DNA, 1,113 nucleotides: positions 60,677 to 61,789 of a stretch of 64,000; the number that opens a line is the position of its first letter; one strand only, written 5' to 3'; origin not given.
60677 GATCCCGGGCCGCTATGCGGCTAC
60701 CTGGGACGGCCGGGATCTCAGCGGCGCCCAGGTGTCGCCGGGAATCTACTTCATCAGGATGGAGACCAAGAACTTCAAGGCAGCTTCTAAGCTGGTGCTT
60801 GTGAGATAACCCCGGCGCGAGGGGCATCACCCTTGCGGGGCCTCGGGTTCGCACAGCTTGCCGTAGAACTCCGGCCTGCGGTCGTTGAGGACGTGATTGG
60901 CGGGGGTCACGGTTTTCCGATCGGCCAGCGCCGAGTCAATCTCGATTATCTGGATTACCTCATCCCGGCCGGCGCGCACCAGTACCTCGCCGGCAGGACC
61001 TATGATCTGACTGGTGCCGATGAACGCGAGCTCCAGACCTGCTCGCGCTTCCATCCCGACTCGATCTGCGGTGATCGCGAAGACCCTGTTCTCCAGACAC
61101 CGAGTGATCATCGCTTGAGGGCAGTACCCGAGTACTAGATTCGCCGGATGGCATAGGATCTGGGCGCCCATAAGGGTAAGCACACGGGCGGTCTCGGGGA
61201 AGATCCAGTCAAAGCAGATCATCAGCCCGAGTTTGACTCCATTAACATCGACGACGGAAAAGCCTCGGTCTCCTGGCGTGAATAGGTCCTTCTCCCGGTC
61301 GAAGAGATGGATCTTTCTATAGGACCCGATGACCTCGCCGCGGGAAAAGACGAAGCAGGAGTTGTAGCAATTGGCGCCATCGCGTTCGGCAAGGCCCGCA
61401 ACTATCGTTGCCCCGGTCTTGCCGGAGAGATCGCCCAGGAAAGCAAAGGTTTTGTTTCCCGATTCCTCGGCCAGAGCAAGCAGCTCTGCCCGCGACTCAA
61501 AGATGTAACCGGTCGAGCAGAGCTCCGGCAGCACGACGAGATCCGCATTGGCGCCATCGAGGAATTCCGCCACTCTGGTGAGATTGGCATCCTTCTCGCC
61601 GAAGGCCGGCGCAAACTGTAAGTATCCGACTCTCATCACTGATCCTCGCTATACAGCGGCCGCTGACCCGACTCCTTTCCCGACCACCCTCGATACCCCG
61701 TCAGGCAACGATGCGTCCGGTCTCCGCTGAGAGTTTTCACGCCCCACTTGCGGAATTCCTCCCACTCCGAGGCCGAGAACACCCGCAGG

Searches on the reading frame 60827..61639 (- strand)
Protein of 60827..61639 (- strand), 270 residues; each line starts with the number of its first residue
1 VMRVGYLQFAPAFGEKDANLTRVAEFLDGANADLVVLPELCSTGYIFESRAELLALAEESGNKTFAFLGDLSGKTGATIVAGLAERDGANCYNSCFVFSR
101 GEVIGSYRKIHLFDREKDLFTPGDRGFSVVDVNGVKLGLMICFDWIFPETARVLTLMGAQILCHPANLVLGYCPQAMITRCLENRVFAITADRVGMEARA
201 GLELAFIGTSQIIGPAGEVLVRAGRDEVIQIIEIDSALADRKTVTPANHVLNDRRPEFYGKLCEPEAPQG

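Call 64: search_protein_families(library=pfam, proteins=[window:60827-61639:-], max_evalue=0.00001)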
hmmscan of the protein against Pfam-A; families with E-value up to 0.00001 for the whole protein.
window:60827-61639:- (270 aa): 1 family
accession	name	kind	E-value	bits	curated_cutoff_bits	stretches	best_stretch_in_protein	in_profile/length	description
PF00795.27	CN_hydrolase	-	1.7e-46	159.1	23.2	1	3-238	1-250/256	Carbon-nitrogen hydrolase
